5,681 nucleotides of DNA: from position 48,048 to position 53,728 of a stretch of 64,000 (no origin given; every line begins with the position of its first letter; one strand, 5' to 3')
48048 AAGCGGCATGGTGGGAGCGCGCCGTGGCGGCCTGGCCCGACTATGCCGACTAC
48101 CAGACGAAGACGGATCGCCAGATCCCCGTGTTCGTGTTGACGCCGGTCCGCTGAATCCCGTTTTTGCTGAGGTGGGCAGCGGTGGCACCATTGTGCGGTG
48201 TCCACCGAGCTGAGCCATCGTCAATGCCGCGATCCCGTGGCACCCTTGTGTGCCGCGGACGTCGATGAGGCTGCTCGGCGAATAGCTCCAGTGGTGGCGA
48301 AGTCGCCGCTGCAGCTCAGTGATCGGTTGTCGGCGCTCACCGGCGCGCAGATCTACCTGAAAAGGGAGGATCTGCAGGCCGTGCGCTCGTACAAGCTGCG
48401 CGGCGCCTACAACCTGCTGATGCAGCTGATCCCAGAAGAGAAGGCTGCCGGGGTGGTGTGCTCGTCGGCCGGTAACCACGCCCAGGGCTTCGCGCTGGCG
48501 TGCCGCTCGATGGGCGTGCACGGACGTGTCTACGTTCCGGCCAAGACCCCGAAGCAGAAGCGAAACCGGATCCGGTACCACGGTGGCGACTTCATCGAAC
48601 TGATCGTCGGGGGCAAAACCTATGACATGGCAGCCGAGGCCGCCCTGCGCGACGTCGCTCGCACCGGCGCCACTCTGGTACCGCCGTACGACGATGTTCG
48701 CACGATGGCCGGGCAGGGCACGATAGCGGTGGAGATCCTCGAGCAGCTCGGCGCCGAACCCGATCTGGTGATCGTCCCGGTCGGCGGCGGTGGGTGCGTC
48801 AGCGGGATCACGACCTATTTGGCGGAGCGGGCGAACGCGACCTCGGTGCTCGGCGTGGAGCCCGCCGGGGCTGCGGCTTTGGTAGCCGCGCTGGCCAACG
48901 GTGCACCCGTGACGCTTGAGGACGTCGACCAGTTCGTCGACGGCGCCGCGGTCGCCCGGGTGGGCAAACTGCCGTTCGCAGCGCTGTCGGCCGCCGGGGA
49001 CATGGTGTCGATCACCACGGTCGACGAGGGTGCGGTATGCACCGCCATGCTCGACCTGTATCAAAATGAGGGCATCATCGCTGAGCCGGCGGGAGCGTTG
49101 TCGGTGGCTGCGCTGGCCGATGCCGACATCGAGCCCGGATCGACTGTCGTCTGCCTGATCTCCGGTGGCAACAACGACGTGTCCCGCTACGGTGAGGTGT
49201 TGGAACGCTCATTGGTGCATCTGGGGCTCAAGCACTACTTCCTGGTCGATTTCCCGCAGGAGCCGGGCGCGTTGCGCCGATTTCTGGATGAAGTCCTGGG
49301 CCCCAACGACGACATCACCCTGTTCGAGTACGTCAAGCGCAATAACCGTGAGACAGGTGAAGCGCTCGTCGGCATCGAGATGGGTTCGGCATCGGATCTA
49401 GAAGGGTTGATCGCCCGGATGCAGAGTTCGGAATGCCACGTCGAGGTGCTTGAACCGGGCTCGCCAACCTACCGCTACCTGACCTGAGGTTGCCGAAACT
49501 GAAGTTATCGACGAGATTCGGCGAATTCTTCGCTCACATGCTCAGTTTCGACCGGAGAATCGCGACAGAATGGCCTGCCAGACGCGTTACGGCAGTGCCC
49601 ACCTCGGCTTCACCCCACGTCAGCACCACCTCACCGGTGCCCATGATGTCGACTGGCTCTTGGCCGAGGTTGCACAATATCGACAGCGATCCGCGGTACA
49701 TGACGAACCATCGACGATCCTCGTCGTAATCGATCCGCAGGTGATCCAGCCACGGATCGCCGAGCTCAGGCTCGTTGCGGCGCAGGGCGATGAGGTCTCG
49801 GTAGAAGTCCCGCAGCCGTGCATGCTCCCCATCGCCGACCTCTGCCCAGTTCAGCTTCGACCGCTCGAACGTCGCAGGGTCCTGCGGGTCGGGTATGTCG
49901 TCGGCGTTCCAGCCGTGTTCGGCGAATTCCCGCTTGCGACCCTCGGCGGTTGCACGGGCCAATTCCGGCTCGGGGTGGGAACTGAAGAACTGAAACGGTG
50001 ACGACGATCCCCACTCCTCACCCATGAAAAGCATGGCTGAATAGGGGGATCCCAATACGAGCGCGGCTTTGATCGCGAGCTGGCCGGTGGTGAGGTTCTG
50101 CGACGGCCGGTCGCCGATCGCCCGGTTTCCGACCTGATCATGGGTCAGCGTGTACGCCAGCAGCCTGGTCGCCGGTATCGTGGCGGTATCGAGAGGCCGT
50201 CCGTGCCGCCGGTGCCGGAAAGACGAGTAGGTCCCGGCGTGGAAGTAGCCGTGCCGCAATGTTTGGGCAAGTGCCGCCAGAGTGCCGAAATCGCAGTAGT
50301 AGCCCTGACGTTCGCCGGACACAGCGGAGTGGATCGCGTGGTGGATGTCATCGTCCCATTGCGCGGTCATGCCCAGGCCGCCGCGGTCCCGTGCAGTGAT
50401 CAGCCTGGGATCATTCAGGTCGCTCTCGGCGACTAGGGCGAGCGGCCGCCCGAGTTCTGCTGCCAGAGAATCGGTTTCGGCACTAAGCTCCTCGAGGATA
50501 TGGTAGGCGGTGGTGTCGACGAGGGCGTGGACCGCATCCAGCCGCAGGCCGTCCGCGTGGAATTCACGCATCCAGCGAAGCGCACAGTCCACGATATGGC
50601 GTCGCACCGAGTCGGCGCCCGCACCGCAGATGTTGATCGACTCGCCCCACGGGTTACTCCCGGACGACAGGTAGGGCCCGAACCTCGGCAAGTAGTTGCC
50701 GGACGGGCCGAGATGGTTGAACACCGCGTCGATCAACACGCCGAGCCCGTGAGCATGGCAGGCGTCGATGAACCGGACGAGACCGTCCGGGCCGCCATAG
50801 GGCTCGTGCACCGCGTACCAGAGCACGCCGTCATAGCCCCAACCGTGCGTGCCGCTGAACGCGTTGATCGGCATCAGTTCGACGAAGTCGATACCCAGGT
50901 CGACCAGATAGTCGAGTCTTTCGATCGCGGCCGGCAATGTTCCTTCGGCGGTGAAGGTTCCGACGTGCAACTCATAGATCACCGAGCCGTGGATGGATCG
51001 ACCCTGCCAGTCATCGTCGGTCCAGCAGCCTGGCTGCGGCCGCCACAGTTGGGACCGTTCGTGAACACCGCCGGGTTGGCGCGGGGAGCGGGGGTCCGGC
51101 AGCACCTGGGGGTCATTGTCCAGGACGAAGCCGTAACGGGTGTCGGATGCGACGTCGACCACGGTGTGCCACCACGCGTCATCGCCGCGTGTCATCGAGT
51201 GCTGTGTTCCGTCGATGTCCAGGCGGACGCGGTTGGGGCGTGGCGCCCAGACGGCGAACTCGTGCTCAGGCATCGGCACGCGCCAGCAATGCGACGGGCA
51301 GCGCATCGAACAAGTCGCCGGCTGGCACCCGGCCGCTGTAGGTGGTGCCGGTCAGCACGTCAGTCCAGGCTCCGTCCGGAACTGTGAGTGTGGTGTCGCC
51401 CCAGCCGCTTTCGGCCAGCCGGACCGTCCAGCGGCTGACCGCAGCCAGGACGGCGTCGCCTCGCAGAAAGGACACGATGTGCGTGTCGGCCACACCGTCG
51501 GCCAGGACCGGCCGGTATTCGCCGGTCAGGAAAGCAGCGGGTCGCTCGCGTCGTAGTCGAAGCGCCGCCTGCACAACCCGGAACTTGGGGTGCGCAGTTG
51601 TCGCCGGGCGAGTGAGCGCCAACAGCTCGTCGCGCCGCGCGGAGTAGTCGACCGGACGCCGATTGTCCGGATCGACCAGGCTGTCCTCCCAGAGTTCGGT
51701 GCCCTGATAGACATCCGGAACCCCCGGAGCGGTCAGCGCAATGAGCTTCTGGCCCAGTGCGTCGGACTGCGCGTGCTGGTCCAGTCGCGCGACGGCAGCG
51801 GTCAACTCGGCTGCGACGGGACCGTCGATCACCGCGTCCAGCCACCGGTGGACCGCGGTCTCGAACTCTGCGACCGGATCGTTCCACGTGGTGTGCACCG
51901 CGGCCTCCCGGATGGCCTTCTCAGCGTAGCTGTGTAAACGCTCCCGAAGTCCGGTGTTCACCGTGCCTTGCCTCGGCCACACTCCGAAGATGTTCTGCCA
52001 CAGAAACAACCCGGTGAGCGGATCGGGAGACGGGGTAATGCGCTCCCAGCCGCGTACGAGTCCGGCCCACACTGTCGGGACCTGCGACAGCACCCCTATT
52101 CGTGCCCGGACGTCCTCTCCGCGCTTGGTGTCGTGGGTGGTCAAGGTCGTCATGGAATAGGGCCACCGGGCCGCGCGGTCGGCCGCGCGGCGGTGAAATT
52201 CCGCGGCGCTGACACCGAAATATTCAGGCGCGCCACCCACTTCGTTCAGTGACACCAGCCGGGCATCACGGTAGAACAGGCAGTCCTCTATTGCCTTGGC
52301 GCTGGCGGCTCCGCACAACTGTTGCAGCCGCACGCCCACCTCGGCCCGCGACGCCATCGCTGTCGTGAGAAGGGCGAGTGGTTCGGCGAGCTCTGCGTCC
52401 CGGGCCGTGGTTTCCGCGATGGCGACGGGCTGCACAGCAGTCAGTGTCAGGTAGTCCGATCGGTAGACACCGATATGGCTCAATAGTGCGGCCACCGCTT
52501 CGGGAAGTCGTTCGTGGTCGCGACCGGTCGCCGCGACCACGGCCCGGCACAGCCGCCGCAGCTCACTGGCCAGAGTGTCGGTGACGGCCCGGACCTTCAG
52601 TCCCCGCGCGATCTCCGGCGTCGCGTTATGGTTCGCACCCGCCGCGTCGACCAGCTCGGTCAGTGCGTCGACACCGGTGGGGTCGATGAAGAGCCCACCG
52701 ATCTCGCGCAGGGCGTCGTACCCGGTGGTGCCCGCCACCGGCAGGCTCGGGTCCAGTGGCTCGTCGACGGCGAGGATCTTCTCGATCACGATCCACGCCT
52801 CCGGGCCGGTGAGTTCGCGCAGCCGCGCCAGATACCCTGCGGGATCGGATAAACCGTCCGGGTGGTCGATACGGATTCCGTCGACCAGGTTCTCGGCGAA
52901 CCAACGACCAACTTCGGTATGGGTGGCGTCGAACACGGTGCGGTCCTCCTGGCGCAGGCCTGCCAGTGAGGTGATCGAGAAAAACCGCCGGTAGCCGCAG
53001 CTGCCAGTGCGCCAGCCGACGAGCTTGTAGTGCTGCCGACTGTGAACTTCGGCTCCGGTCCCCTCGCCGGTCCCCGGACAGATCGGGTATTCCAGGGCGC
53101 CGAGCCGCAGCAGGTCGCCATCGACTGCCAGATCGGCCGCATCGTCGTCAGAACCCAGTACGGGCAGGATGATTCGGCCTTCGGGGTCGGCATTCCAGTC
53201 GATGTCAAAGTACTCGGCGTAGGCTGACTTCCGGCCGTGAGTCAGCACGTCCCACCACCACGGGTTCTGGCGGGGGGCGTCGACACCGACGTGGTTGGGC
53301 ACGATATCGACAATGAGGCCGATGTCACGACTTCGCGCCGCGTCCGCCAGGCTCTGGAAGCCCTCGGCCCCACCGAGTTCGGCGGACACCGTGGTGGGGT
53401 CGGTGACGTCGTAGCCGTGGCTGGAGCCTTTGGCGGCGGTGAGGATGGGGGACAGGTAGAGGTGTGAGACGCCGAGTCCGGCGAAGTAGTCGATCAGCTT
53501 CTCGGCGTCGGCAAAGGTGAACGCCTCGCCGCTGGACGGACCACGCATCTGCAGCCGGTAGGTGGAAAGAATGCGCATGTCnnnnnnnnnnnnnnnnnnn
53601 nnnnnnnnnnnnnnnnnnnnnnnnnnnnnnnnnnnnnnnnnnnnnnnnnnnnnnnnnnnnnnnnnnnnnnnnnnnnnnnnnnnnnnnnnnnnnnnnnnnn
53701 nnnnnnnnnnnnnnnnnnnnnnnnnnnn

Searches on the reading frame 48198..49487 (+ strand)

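Call 78: search_protein_families(library=pfam, proteins=[window:48198-49487:+], max_evalue=0.00001)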
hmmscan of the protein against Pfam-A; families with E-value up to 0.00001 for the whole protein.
window:48198-49487:+ (429 aa): 2 families
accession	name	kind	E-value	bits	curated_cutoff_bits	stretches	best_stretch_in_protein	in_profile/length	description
PF00291.31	PALP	-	1.9e-76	257.6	35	1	31-323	3-295/295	Pyridoxal-phosphate dependent enzyme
PF00585.24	Thr_dehydrat_C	-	9.4e-29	99.5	27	1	336-428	1-91/91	C-terminal regulatory domain of Threonine dehydratase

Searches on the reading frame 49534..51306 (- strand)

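Call 78: search_protein_families(library=pfam, proteins=[window:49534-51306:-], max_evalue=0.00001)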
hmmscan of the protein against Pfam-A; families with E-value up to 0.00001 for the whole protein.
window:49534-51306:- (590 aa): 2 families
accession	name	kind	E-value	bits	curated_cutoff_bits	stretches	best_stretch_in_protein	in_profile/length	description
PF11941.14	DUF3459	-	6.7e-21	74.9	22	1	501-583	1-89/90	Domain of unknown function (DUF3459)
PF00128.31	Alpha-amylase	-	1.3e-16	61.3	22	1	121-202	15-95/446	Alpha amylase, catalytic domain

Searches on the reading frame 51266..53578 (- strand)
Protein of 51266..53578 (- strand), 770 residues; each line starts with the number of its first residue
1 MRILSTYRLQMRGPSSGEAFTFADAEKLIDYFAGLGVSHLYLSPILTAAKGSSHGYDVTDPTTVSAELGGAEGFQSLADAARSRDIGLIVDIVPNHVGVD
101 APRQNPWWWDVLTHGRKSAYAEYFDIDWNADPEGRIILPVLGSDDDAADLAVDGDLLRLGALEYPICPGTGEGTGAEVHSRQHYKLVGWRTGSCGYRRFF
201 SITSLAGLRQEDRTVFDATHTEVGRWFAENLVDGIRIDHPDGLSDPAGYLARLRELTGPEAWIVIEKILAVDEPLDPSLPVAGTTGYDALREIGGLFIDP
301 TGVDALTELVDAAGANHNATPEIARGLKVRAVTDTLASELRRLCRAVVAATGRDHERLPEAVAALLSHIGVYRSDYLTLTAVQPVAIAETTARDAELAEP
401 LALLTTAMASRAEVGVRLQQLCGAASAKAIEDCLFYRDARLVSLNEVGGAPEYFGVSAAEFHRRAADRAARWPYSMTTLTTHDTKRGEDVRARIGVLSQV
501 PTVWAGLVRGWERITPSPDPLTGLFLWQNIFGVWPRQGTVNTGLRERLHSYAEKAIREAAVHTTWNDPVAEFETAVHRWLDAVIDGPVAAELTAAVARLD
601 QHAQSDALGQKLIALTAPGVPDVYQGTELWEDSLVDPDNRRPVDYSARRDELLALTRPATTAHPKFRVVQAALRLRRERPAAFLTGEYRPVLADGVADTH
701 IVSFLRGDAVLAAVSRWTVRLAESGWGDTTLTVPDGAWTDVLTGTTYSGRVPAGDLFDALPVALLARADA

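Call 78: search_protein_families(library=pfam, proteins=[window:51266-53578:-], max_evalue=0.00001)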
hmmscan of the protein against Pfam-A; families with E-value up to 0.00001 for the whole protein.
window:51266-53578:- (770 aa): 1 family
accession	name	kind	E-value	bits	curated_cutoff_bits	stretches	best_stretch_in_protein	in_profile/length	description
PF00128.31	Alpha-amylase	-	7.9e-18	65.3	22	1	29-239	25-189/446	Alpha amylase, catalytic domain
